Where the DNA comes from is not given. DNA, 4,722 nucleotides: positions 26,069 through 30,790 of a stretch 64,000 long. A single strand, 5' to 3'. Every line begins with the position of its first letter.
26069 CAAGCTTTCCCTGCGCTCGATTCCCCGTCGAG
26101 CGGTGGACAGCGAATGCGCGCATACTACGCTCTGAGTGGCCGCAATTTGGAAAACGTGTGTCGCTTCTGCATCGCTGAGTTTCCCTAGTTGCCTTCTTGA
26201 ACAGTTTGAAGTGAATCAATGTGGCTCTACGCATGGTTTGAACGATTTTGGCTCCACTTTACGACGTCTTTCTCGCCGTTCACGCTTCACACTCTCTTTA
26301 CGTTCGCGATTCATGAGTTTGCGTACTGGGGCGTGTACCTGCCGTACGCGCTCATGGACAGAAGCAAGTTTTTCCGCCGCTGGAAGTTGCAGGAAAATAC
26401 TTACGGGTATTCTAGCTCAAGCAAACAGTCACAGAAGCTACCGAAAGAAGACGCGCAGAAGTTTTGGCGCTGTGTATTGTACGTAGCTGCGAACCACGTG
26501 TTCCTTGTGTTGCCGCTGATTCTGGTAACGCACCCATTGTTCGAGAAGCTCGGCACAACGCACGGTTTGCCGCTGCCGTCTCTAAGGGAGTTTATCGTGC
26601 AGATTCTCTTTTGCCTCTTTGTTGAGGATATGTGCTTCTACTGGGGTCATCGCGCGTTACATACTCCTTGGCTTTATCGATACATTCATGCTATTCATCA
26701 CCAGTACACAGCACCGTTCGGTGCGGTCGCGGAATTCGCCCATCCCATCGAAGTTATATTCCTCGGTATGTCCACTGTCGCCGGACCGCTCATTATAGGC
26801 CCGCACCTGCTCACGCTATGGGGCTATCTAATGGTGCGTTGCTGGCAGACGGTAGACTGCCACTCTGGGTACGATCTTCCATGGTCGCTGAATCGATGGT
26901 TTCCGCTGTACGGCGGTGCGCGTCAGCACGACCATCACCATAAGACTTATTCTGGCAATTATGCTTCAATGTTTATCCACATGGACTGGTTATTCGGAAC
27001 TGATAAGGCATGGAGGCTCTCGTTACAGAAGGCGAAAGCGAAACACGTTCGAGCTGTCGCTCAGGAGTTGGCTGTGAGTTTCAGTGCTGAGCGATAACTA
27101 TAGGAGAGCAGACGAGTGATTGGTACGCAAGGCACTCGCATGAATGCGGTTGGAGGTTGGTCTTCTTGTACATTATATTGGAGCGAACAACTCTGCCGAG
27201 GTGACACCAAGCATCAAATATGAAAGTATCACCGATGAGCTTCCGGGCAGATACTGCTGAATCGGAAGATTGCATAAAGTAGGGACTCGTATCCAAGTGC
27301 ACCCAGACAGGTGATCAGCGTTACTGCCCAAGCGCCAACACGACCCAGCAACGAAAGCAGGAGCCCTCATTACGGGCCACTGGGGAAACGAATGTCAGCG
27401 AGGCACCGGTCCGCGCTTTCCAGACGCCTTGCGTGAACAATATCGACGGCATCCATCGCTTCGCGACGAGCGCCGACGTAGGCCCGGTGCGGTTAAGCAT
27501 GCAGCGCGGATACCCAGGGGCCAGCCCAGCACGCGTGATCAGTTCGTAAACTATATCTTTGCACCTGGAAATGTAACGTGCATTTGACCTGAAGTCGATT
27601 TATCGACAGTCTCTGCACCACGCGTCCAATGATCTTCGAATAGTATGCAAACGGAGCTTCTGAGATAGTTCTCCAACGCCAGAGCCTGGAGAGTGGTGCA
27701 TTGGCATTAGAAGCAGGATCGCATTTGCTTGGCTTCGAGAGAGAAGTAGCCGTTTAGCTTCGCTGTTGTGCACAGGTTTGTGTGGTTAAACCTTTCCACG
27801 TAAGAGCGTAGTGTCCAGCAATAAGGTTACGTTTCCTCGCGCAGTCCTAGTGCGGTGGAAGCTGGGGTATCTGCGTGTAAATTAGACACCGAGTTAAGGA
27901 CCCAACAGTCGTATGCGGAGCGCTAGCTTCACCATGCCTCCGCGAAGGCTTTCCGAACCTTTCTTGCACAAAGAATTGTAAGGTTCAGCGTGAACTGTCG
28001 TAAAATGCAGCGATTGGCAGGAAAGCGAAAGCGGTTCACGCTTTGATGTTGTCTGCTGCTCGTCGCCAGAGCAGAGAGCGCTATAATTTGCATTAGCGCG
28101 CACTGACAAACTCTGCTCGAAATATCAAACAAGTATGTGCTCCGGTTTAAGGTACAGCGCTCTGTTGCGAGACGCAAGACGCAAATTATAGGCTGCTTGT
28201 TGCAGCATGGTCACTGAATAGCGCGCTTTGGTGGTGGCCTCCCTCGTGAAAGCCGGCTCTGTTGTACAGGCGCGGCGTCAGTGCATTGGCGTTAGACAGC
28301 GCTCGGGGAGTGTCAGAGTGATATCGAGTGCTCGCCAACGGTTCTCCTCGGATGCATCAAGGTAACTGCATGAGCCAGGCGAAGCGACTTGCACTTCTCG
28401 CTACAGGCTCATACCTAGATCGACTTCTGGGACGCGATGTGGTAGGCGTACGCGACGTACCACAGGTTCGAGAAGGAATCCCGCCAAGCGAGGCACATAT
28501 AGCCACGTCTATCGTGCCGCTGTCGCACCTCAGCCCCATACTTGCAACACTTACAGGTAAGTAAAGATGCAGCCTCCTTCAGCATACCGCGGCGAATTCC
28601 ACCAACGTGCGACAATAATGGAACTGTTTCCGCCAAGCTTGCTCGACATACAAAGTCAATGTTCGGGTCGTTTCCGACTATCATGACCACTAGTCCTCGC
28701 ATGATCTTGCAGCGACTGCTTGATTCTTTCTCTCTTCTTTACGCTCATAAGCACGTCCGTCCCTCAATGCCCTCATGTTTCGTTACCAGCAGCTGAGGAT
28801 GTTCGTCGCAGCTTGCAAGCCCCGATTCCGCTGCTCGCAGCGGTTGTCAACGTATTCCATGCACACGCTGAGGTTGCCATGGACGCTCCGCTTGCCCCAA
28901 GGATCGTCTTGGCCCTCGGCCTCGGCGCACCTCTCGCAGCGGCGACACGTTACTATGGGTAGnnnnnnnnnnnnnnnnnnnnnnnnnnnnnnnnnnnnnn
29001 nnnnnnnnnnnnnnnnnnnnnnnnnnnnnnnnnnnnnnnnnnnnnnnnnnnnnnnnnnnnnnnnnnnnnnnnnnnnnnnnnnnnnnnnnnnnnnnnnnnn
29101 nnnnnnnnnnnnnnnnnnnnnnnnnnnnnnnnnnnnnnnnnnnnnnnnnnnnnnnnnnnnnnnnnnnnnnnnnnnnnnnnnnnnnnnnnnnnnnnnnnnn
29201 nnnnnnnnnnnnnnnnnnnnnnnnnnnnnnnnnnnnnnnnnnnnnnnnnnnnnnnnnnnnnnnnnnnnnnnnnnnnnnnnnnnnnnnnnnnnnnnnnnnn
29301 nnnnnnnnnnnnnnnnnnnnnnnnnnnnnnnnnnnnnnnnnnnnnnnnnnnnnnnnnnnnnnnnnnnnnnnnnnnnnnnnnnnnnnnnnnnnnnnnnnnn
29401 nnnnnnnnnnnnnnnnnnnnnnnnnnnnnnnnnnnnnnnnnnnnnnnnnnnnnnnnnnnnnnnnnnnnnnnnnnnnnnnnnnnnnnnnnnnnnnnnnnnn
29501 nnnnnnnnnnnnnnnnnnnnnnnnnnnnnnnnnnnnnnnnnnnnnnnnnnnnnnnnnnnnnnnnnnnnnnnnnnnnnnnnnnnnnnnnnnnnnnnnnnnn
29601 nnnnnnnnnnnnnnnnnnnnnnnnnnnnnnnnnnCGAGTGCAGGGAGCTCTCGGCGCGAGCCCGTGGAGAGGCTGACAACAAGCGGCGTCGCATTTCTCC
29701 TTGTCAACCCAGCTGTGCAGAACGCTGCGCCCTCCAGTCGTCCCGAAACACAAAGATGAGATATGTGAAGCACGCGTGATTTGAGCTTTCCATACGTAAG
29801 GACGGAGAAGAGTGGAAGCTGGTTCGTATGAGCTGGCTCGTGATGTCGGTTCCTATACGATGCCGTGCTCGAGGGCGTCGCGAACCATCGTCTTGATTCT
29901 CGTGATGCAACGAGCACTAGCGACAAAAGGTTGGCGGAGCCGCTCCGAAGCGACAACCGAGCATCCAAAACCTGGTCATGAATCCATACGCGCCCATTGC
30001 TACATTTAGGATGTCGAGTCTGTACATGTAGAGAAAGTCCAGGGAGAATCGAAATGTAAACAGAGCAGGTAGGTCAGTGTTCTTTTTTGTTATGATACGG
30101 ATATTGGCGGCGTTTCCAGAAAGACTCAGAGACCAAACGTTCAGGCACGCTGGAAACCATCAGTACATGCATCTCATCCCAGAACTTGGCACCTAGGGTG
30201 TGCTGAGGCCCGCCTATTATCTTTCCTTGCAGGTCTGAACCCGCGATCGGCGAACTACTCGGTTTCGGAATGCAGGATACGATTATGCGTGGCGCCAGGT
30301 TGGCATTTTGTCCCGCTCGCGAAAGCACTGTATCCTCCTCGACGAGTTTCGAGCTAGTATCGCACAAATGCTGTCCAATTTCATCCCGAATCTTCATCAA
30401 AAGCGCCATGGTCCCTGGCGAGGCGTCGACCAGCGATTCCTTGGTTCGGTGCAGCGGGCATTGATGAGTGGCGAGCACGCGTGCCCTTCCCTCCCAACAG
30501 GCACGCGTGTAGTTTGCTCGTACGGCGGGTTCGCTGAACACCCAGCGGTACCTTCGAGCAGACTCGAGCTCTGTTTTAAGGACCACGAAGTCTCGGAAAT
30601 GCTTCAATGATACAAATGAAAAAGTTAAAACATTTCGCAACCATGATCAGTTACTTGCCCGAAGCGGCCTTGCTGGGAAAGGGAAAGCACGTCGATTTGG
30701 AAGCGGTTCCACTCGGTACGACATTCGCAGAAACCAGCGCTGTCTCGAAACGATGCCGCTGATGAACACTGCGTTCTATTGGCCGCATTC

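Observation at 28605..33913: Near-identical 1.5 kb direct duplication (period 3807 bp) bracketing the TerC gene and a small ORF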

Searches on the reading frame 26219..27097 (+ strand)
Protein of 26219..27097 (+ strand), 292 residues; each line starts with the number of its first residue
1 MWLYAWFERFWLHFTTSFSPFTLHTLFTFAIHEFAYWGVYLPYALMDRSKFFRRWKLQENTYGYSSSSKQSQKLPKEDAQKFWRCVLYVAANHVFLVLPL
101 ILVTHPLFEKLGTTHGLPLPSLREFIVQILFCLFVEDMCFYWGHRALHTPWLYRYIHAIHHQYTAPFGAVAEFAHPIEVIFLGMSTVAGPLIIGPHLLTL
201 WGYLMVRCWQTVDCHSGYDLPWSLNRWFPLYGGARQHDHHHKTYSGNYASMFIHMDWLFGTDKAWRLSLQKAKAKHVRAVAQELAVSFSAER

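Call 11: search_protein_families(library=pfam, proteins=[window:26219-27097:+], max_evalue=0.01)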
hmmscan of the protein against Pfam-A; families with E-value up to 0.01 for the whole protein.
window:26219-27097:+ (292 aa): 2 families
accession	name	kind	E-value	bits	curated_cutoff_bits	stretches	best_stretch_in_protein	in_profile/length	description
PF04116.19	FA_hydroxylase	-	1.7e-27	96.8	31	1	130-261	2-132/132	Fatty acid hydroxylase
PF20465.4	MmeI_hel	-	0.0068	17.6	27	0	122-147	3-27/75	MmeI, helicase spacer domain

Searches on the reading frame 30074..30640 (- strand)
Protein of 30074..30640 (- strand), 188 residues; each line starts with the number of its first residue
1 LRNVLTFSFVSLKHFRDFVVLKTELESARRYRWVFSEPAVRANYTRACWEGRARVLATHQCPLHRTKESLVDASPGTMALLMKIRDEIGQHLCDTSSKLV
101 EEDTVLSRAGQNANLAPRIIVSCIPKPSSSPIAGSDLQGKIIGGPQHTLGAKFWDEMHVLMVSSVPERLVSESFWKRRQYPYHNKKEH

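Call 11: search_protein_families(library=pfam, proteins=[window:30074-30640:-], max_evalue=0.01)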
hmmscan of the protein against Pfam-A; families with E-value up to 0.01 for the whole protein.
window:30074-30640:- (188 aa): 0 families
